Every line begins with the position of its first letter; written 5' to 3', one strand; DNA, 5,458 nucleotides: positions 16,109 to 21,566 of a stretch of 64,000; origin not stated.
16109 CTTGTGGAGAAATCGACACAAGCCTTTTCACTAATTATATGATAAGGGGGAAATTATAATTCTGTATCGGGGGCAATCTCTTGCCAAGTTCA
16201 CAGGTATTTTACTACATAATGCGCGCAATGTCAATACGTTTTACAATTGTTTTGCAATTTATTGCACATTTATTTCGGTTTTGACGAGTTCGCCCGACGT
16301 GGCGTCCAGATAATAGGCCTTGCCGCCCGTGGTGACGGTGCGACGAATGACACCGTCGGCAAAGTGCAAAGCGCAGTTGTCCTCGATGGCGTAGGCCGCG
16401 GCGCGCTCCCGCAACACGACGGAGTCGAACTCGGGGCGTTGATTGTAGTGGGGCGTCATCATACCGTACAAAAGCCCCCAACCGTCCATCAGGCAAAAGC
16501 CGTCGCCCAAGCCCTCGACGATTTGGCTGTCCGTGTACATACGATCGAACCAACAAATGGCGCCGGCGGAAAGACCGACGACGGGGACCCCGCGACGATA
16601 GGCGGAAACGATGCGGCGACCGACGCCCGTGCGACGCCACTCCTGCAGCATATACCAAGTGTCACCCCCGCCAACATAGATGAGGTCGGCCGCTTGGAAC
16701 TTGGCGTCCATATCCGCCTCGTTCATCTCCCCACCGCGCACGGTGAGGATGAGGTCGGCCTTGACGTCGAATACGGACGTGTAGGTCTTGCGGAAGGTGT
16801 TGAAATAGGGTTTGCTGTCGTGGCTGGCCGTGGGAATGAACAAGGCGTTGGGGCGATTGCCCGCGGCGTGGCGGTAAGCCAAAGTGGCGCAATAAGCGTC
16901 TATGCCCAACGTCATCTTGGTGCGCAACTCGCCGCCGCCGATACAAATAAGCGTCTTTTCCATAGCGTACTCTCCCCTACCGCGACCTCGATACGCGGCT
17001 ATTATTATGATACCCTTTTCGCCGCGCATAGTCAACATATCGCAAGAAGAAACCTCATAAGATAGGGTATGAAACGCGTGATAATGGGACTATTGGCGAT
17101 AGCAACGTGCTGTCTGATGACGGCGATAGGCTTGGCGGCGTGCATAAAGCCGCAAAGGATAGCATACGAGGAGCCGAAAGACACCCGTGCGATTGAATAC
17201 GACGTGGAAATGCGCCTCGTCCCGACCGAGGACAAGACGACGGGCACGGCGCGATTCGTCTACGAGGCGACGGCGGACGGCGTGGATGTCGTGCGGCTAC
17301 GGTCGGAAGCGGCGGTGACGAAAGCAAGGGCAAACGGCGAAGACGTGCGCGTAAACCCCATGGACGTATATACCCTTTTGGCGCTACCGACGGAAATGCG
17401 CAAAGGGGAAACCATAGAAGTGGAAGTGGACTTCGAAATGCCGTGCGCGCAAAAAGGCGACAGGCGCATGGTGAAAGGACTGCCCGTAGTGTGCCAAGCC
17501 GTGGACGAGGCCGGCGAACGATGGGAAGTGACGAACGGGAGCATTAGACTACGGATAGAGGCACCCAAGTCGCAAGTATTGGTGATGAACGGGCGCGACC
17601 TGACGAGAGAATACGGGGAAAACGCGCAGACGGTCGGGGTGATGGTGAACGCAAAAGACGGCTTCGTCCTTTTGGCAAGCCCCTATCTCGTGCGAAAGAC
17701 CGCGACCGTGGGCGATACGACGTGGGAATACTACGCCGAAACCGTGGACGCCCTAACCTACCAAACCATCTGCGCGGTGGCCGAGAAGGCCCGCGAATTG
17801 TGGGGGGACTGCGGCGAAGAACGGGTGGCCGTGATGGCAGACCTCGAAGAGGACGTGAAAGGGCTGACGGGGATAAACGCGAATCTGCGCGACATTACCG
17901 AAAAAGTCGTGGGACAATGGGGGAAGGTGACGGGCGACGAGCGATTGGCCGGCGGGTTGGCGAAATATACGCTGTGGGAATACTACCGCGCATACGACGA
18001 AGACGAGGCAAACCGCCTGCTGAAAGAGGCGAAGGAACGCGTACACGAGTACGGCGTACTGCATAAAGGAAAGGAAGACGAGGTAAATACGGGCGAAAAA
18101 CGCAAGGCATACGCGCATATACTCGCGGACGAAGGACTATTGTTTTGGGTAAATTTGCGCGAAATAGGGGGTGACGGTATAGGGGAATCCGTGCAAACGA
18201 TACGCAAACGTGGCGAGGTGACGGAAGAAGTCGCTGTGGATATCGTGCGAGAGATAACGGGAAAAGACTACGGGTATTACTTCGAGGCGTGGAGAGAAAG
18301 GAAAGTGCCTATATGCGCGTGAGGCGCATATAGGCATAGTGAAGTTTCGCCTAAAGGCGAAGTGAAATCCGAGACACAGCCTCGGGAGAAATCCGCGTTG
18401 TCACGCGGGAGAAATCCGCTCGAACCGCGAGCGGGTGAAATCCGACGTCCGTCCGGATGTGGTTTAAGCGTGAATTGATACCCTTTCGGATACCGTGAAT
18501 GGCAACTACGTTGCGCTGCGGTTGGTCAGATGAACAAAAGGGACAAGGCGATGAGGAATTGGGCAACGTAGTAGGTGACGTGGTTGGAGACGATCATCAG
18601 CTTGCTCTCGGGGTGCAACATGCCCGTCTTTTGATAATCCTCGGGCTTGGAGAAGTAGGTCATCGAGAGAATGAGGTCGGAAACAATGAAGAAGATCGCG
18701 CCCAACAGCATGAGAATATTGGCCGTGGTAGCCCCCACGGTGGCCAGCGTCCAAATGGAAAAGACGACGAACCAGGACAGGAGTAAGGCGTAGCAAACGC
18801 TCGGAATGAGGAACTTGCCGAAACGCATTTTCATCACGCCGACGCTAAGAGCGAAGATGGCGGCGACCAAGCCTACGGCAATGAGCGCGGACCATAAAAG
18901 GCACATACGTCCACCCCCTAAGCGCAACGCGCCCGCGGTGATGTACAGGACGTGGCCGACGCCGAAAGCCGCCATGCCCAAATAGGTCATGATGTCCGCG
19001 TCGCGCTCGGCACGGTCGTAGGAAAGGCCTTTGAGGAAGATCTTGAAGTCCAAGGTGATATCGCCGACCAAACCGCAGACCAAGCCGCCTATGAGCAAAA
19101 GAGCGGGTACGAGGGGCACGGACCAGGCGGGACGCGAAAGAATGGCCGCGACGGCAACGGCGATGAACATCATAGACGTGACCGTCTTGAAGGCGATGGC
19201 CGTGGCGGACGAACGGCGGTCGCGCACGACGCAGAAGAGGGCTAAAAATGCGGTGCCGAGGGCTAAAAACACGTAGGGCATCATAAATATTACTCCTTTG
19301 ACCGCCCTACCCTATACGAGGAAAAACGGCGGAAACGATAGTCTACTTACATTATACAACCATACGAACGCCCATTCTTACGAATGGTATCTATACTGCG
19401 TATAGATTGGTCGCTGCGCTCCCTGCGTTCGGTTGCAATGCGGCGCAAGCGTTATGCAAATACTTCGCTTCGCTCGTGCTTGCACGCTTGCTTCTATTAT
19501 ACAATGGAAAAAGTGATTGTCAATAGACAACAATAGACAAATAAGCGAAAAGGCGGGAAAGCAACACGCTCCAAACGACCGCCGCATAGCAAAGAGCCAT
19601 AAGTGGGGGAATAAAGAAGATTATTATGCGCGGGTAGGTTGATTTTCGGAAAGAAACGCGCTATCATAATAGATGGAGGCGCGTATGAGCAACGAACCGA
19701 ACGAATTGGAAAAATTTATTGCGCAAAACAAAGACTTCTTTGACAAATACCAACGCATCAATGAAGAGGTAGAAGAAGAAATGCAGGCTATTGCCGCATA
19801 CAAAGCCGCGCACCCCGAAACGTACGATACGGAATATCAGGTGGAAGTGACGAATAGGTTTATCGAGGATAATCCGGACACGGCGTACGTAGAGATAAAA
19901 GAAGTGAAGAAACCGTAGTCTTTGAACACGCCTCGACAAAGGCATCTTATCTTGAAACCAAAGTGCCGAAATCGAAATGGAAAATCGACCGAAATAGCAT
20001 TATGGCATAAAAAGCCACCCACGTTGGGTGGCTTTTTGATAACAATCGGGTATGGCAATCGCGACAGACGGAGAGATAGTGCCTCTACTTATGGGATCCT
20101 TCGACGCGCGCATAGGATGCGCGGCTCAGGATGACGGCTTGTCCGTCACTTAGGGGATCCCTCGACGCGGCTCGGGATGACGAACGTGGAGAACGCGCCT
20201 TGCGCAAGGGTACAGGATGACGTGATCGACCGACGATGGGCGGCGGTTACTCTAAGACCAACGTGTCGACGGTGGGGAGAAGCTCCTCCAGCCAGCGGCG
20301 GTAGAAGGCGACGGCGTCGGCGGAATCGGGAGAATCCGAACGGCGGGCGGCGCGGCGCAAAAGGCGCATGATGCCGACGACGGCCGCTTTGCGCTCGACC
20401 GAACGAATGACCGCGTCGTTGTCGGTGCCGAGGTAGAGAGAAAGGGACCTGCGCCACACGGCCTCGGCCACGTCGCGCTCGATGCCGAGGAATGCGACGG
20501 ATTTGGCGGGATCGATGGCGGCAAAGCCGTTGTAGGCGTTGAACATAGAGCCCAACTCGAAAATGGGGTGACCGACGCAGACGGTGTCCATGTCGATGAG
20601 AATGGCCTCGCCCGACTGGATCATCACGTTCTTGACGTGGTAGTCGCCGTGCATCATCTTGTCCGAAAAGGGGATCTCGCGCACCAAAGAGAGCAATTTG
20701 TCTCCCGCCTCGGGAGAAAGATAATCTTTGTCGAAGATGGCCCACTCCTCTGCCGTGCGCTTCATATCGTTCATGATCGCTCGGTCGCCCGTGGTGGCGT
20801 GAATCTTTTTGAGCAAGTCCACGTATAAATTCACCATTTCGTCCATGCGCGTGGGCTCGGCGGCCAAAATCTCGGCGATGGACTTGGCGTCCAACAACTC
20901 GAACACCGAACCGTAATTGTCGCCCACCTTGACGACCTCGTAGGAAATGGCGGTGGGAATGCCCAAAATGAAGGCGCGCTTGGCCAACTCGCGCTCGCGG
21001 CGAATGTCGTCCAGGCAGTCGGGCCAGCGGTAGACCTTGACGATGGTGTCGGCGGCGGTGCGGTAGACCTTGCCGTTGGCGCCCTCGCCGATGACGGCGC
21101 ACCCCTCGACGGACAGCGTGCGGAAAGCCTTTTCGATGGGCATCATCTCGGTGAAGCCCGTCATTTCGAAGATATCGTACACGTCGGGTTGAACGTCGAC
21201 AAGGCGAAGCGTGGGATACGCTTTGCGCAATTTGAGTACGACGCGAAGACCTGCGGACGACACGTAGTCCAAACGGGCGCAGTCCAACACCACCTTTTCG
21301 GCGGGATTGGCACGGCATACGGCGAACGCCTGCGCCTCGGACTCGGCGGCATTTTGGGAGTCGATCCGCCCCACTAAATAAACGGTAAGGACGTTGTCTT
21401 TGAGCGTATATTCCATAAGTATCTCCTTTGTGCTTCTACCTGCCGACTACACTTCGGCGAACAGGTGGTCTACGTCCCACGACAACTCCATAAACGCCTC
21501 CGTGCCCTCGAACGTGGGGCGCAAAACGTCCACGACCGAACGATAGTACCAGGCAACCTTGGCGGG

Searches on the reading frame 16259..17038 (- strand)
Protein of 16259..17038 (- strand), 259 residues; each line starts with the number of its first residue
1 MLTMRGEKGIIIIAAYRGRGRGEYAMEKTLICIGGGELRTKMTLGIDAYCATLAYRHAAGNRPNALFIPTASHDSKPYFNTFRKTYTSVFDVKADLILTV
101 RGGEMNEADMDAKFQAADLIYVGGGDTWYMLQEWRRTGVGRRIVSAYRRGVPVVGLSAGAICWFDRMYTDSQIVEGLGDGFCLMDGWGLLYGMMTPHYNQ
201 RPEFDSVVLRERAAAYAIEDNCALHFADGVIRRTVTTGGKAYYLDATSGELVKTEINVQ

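Call 62: search_protein_families(library=pfam, proteins=[window:16259-17038:-], max_evalue=0.001)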
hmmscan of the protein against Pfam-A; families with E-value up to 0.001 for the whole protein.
window:16259-17038:- (259 aa): 1 family
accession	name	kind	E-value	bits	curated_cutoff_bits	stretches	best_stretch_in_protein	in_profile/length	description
PF03575.23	Peptidase_S51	-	6.2e-34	117.9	23.9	1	57-232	25-204/206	Peptidase family S51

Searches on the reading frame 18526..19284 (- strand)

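Call 62: search_protein_families(library=pfam, proteins=[window:18526-19284:-], max_evalue=0.001)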
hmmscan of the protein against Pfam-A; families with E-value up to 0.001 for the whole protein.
window:18526-19284:- (252 aa): 1 family
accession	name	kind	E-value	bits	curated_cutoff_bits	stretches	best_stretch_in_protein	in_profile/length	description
PF07947.19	YhhN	-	4.8e-19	69.2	25.6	1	29-249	2-182/182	YhhN family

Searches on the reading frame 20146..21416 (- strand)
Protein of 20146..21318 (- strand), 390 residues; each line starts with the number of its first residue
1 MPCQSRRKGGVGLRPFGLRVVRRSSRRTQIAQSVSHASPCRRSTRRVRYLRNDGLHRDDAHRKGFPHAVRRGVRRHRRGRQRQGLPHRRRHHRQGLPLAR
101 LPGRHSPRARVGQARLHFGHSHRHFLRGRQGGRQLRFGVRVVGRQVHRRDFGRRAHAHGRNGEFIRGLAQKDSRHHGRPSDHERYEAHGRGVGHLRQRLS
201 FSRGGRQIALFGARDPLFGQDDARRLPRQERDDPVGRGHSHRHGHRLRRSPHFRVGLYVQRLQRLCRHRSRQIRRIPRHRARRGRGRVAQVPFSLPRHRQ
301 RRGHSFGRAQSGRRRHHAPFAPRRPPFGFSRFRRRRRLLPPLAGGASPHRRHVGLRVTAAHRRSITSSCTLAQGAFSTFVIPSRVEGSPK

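Call 13: search_protein_families(library=pfam, proteins=[window:20146-21318:-], max_evalue=0.001)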
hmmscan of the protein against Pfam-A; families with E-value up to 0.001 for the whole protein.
window:20146-21318:- (390 aa): 0 families

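Call 62: search_protein_families(library=pfam, proteins=[window:20247-21416:-], max_evalue=0.001)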
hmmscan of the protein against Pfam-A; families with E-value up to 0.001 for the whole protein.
window:20247-21416:- (389 aa): 3 families
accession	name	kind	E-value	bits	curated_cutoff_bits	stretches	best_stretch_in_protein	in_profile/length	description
PF01740.26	STAS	-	4.4e-15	55.8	22.6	1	5-96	6-101/106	STAS domain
PF01636.29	APH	-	1.4e-14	54.9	23.2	1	108-294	4-212/239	Phosphotransferase enzyme family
PF13466.11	STAS_2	-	1.3e-07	32.1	29.2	1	14-88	3-79/80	STAS domain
